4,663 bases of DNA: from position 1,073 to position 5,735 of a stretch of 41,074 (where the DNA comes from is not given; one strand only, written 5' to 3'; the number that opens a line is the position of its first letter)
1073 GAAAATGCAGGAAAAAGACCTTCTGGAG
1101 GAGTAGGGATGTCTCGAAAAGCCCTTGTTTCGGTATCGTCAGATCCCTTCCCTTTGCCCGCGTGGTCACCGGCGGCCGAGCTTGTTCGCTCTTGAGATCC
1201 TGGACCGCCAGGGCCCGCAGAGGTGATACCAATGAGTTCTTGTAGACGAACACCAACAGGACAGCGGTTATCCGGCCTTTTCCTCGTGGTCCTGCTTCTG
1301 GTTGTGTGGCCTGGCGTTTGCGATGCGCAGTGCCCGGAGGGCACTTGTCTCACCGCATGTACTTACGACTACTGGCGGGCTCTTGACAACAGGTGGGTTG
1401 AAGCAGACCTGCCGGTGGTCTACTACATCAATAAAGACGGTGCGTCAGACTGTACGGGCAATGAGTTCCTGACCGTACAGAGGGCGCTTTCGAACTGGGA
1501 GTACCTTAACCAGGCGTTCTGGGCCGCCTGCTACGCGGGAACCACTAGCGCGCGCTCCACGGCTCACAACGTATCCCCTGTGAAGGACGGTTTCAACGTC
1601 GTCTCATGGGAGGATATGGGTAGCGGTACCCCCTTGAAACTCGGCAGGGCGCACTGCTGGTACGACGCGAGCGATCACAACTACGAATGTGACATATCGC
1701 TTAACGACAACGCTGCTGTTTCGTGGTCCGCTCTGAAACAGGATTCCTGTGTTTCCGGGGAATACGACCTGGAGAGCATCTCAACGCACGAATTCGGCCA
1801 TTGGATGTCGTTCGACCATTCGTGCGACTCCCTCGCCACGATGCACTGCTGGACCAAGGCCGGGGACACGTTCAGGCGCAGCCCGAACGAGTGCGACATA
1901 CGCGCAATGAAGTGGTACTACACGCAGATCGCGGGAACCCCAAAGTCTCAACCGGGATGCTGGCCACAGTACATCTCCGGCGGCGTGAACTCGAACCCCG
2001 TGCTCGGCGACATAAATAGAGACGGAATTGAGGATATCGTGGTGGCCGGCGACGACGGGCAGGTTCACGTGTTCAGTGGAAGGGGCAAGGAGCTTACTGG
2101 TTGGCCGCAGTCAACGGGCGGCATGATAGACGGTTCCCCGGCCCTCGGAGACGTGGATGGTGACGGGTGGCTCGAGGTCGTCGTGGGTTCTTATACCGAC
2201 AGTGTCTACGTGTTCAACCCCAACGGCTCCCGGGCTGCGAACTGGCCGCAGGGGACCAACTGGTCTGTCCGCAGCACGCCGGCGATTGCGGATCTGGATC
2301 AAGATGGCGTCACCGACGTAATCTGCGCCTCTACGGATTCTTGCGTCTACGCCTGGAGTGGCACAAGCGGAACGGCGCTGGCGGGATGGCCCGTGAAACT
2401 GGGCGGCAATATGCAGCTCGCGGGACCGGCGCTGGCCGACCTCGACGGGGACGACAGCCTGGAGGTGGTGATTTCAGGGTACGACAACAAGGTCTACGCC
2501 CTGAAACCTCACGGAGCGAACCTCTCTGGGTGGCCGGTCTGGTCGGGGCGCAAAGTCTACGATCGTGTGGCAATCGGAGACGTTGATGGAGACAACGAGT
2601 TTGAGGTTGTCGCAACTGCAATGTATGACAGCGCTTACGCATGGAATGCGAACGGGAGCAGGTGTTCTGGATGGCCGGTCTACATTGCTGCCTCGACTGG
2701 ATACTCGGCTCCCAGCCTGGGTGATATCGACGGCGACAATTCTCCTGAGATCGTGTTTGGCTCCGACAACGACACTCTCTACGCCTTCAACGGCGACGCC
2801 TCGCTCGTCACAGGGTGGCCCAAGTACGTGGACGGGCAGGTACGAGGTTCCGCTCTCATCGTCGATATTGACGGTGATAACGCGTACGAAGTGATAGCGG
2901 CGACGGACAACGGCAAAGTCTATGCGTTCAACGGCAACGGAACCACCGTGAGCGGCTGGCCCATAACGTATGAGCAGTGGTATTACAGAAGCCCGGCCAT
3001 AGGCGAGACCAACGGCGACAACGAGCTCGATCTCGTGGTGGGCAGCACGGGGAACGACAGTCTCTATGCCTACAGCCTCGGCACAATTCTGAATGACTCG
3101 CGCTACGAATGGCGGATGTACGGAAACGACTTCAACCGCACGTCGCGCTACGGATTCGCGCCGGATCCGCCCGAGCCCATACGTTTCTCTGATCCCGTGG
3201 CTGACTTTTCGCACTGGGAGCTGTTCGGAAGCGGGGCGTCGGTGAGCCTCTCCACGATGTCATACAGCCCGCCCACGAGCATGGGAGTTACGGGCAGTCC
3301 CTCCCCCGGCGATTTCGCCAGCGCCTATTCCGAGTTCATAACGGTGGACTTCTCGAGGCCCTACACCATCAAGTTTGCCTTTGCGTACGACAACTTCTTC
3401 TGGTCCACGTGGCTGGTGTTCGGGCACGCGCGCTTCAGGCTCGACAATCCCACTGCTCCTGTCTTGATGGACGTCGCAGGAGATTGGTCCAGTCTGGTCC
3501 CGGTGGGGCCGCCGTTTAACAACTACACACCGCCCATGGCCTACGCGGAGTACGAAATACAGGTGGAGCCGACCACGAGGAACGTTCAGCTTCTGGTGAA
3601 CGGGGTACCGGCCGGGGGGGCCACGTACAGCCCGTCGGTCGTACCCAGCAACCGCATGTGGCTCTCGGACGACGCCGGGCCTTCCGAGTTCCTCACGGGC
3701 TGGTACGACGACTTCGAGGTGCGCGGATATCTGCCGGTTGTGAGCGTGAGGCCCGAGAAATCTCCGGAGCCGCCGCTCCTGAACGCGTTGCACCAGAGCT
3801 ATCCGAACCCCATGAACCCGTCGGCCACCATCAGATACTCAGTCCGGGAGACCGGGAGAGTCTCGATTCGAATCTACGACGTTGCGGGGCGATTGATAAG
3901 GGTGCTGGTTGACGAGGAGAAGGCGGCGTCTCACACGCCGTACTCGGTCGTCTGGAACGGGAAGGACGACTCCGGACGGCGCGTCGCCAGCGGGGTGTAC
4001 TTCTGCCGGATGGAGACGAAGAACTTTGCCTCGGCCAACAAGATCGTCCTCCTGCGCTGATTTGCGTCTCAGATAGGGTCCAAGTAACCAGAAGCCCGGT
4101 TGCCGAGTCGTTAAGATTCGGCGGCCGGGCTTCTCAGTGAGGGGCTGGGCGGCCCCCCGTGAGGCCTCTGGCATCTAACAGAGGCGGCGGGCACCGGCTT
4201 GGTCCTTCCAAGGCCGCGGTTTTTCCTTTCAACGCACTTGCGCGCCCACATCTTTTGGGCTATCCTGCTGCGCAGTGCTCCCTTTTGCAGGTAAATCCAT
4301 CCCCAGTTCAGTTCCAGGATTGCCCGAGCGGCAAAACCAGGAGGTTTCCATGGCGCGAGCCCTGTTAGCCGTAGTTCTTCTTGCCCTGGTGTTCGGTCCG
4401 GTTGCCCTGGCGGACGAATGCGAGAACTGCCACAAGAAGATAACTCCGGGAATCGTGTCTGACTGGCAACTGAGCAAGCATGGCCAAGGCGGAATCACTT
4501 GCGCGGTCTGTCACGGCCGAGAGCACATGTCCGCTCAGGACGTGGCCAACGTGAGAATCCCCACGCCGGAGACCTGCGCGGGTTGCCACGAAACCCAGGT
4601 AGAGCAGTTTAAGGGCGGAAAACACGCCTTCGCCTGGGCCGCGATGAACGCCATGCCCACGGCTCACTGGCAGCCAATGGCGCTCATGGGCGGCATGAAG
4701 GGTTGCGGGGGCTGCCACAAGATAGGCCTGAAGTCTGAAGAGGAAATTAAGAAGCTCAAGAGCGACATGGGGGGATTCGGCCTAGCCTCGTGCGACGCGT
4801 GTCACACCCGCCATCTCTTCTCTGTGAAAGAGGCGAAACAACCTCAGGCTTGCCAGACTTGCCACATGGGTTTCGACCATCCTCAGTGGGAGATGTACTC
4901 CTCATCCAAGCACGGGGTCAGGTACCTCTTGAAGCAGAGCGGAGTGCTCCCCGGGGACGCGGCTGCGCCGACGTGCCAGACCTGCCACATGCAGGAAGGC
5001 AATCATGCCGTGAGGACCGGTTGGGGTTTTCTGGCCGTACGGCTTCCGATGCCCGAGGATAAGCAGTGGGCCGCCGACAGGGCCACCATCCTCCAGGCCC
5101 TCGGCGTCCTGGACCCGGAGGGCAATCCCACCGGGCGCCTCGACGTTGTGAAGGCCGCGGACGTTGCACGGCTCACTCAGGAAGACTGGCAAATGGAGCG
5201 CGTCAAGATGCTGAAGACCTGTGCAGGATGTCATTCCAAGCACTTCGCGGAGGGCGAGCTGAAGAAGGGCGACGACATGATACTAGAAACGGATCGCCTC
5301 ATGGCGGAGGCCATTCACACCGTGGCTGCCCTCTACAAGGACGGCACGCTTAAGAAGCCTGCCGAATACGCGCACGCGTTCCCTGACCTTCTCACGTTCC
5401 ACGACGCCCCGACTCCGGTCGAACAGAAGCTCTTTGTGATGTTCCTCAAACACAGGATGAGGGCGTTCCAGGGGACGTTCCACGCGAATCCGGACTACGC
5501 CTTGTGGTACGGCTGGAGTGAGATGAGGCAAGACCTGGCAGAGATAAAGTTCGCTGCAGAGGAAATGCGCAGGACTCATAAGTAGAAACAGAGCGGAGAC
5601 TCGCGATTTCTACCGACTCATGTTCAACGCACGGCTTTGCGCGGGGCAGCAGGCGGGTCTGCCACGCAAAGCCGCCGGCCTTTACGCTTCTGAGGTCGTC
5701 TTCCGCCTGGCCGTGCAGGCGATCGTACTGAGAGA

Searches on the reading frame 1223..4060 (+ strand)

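Call 20: search_protein_families(library=pfam, proteins=[window:1223-4060:+], max_evalue=0.001)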
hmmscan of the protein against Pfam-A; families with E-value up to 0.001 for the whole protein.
window:1223-4060:+ (945 aa): 9 families
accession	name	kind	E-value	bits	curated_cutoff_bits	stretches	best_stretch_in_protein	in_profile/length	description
PF13517.12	FG-GAP_3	-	5.5e-31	107.4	26.9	5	263-321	1-61/61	FG-GAP-like repeat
PF01839.29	FG-GAP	-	5.5e-17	61.7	22.1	1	305-331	4-37/37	FG-GAP repeat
PF13570.13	Beta-prop_ACSF4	-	3.2e-13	50.2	133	1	254-616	4-326/329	Beta-alanine-activating enzyme, beta-propeller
PF14783.12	BBS2_Mid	-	3.4e-10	40.4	27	0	545-572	3-30/108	Ciliary BBSome complex subunit 2, middle region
PF25292.1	Beta-prop_CGLA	-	3.8e-10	40.2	26.8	1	246-338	21-109/316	Lambda-carrageenase beta-propeller domain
PF18962.6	Por_Secre_tail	-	3.8e-07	30.7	27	1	860-942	2-74/75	Secretion system C-terminal sorting domain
PF13860.13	FlgD_ig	-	1.3e-05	25.5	27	1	878-933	23-76/79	FlgD Ig-like domain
PF00413.30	Peptidase_M10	-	2.8e-05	24.5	24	1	154-233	84-158/159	Matrixin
PF15907.11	Itfg2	-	8.3e-05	22.4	27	0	355-379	80-104/330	Integrin-alpha FG-GAP repeat-containing protein 2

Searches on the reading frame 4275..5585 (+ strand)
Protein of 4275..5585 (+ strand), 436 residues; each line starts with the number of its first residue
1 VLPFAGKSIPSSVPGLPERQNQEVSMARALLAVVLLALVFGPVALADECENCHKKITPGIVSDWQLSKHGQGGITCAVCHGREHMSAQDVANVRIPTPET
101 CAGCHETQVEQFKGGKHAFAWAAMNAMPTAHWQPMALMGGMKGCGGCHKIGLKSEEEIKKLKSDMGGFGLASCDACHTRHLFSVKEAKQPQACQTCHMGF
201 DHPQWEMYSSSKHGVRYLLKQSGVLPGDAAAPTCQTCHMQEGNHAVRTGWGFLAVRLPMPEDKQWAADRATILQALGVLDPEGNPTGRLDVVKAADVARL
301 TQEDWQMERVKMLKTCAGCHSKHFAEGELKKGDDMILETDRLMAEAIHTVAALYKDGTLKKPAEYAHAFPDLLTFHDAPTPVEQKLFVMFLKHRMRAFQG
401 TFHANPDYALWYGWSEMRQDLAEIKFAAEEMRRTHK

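Call 20: search_protein_families(library=pfam, proteins=[window:4275-5585:+], max_evalue=0.001)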
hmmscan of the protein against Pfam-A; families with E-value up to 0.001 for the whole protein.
window:4275-5585:+ (436 aa): 5 families
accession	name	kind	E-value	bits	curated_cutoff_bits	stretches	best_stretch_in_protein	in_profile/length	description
PF13447.11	Multi-haem_cyto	-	3.7e-27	95.7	21.9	2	74-243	3-179/269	Seven times multi-haem cytochrome CxxCH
PF14522.11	Cytochrome_C7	-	3.4e-09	36.8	24.8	0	140-197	12-66/67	Cytochrome c7 and related cytochrome c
PF14537.11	Cytochrom_c3_2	-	1.3e-07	32.4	25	0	69-197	2-78/79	Cytochrome c3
PF13435.11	Cytochrome_C554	-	2.7e-07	31.9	20.8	1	100-178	1-84/84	Cytochrome c554 and c-prime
PF09699.15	Paired_CXXCH_1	-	6.3e-07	29.4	20.6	0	75-108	8-39/41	Doubled CXXCH motif (Paired_CXXCH_1)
